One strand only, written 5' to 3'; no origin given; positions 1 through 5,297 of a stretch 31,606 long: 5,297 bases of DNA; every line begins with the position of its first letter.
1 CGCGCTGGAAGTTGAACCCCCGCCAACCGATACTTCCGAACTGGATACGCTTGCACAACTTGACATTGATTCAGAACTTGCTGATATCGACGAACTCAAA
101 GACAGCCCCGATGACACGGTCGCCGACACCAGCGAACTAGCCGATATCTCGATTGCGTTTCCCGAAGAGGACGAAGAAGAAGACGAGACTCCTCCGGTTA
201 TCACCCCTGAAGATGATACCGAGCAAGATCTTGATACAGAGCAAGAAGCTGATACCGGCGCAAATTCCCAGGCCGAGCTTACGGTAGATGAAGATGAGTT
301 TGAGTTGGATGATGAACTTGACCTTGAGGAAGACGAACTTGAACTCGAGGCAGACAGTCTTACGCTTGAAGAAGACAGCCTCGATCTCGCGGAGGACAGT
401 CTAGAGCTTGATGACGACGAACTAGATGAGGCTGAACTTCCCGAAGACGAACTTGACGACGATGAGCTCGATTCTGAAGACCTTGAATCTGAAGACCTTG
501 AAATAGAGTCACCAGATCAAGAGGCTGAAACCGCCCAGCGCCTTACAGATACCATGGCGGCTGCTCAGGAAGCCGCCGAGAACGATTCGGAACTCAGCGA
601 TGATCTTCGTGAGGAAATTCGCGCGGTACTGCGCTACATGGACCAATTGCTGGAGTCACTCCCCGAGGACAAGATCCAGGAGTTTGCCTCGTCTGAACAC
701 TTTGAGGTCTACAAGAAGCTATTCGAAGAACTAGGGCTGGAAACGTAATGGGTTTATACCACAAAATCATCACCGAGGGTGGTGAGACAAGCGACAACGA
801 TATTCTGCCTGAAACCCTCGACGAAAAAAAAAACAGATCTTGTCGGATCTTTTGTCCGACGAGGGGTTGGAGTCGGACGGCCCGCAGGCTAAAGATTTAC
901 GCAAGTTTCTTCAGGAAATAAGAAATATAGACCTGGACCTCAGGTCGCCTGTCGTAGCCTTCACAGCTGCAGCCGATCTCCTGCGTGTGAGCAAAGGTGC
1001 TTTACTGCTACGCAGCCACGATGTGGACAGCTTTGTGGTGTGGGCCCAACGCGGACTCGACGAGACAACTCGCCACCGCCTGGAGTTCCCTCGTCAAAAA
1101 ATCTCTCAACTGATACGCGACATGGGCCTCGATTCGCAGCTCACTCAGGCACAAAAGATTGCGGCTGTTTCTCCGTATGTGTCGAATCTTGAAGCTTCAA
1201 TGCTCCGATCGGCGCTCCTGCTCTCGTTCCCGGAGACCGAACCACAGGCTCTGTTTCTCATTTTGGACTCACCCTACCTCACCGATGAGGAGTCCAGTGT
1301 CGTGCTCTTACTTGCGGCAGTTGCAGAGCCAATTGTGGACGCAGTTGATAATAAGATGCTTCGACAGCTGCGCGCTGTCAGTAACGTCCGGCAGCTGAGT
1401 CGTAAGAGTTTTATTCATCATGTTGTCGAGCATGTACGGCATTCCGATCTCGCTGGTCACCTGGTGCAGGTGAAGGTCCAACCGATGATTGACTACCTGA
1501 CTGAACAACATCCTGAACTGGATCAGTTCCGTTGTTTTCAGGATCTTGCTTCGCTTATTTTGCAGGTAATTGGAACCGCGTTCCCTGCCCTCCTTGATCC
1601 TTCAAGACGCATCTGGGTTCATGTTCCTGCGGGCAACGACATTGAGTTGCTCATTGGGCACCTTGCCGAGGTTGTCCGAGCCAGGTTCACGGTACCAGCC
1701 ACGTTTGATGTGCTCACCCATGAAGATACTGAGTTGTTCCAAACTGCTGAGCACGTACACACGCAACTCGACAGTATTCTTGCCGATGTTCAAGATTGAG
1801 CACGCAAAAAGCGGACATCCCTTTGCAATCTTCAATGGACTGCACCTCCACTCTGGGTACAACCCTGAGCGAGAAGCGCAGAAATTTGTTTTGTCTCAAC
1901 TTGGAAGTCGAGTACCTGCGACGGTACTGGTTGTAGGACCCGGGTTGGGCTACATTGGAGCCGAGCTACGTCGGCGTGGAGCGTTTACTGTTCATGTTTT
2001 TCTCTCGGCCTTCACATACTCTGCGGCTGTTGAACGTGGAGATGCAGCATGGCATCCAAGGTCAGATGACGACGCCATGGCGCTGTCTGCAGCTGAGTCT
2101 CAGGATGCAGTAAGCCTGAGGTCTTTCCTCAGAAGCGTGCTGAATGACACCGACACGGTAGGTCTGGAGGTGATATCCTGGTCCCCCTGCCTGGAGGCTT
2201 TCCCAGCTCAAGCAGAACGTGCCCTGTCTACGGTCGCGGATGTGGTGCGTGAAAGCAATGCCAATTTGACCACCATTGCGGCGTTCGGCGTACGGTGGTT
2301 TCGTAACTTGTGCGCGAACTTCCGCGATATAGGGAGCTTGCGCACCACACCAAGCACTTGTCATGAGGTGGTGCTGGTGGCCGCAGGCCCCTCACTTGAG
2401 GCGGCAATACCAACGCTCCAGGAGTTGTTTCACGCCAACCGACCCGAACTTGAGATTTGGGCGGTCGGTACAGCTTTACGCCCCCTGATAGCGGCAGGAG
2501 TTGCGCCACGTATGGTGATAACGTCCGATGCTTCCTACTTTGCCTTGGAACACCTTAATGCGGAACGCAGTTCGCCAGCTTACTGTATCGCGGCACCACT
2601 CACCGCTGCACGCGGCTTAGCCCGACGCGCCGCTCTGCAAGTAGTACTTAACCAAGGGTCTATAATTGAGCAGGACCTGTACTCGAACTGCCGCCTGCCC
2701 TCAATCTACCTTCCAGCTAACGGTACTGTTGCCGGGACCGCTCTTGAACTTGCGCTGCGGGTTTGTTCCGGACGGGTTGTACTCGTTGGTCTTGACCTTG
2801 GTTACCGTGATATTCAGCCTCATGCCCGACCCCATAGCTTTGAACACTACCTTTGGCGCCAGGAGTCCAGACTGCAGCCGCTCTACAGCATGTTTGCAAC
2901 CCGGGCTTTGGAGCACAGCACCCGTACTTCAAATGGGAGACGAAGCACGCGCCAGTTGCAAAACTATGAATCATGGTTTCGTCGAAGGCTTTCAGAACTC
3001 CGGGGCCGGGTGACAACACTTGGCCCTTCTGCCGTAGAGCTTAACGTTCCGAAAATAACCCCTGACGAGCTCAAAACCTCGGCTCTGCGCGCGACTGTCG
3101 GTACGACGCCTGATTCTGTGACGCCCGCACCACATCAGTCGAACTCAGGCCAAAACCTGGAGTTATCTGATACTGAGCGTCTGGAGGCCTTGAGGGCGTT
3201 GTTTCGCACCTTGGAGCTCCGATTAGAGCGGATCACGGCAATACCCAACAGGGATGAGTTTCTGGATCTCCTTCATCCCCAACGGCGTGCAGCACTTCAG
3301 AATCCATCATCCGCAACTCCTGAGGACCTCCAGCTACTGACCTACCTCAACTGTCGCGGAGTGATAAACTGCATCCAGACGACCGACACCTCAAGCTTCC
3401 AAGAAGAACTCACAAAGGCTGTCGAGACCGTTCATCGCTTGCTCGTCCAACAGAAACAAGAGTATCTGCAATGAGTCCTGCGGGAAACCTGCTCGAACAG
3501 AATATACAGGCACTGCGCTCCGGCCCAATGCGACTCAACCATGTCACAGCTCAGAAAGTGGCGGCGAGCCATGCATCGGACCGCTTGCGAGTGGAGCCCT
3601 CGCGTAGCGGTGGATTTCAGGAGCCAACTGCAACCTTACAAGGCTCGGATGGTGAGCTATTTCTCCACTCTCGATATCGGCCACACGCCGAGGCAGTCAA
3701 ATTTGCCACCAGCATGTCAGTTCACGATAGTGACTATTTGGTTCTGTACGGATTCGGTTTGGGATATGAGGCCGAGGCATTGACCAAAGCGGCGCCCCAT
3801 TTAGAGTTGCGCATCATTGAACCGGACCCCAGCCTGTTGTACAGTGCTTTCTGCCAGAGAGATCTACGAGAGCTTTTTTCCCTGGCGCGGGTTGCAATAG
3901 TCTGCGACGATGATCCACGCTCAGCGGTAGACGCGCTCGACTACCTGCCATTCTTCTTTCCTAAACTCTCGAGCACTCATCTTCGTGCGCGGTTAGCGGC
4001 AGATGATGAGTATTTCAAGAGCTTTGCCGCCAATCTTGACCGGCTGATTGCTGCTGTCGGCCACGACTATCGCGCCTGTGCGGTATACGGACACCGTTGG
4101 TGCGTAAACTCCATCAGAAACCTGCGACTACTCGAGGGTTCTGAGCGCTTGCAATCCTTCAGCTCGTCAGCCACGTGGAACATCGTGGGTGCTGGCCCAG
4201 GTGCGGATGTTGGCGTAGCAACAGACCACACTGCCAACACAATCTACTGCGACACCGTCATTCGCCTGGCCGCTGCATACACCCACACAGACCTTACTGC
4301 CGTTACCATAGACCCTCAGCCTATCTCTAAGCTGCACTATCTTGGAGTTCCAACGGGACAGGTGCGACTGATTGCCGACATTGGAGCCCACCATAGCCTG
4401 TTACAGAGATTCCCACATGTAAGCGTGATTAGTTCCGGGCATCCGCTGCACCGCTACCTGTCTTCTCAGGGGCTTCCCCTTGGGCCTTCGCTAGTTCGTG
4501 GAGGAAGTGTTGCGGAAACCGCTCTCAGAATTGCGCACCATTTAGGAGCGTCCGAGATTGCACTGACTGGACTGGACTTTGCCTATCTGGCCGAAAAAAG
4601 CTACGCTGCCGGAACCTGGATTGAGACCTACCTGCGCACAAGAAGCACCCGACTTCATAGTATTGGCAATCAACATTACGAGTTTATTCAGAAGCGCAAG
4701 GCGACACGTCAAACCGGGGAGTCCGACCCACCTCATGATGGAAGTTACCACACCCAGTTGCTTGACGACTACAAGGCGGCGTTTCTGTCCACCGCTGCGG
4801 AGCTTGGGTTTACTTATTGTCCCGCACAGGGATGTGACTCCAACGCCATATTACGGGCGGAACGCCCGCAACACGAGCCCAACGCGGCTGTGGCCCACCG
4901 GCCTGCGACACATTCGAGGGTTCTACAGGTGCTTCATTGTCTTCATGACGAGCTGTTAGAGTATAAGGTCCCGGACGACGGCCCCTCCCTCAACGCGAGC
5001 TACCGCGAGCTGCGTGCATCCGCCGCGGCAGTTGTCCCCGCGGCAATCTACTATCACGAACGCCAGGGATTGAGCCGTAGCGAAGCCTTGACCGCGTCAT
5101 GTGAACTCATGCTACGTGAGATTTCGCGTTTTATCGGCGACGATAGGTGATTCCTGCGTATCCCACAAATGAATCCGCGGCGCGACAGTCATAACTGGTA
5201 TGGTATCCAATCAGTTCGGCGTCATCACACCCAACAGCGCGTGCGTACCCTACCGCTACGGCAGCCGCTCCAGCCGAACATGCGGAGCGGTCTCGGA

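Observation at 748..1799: Candidate programmed -1 frameshift, transcriptional slippage or phase-variable A10 switch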

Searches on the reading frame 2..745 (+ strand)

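Call 7: search_protein_families(library=pfam, proteins=[window:2-745:+], max_evalue=0.1)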
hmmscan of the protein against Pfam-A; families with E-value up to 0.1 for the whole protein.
window:2-745:+ (248 aa): 1 family
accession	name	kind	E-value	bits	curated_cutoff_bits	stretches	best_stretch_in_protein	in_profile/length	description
PF00616.24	RasGAP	-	0.02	15.2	28.3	1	130-221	58-149/207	GTPase-activator protein for Ras-like GTPase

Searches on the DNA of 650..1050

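Call 99: search_rna_families(source=window, start=650, end=1050, threshold=evalue, max_evalue=1)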
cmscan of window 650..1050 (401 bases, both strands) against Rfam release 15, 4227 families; matches with E-value up to 1: 1.
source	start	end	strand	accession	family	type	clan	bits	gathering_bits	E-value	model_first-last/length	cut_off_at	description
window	695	836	+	RF02157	NPPA-AS1_2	Gene; lncRNA;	-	19.7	60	0.71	1-150/150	no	NPPA antisense RNA 1 conserved region 2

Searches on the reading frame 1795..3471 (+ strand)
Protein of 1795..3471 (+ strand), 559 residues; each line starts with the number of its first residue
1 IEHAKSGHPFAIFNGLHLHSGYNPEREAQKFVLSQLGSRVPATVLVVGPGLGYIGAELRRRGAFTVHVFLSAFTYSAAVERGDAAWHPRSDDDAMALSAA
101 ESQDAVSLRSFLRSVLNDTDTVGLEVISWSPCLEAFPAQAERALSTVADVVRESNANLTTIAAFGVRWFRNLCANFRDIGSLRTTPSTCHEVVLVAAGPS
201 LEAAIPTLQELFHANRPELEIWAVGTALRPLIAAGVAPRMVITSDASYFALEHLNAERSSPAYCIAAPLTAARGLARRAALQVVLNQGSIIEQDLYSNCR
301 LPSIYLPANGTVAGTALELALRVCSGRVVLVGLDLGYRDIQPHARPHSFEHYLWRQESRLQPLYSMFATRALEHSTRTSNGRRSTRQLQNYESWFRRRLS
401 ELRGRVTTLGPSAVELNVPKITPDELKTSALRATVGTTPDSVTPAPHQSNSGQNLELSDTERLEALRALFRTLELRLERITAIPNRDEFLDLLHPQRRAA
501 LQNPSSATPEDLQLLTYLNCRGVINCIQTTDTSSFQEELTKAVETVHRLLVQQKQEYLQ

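Call 7: search_protein_families(library=pfam, proteins=[window:1795-3471:+], max_evalue=0.1)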
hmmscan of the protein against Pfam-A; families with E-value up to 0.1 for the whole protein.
window:1795-3471:+ (559 aa): 1 family
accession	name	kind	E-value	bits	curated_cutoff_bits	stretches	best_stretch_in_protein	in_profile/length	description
PF01973.23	MptE-like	-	7.2e-18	65.4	34.6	1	170-339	5-170/171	6-hydroxymethylpterin diphosphokinase MptE-like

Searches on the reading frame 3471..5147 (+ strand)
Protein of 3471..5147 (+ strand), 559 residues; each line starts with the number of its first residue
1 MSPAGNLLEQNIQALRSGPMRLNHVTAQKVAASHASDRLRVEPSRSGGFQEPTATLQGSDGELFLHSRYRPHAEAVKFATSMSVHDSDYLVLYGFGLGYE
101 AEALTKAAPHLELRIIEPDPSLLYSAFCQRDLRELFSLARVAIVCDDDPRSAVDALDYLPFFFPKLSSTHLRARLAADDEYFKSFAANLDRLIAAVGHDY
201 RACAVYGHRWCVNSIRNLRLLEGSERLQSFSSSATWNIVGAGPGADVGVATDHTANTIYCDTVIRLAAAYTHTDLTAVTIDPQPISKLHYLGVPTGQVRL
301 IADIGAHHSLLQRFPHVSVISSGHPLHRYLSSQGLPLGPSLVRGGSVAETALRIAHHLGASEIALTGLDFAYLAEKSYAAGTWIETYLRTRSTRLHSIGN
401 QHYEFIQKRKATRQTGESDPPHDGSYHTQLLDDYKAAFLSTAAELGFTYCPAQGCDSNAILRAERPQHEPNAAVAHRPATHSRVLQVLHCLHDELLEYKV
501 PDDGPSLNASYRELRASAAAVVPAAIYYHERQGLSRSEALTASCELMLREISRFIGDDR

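Call 7: search_protein_families(library=pfam, proteins=[window:3471-5147:+], max_evalue=0.1)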
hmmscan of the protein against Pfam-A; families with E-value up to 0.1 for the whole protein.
window:3471-5147:+ (559 aa): 2 families
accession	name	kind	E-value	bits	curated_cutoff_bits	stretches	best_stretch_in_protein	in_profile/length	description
PF01973.23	MptE-like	-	5.3e-11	43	34.6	1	278-373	74-169/171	6-hydroxymethylpterin diphosphokinase MptE-like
PF20157.4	Maf_flag10_N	-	0.00094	19.1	23.5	1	64-155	86-185/228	Glycosyltransferase Maf N-terminal domain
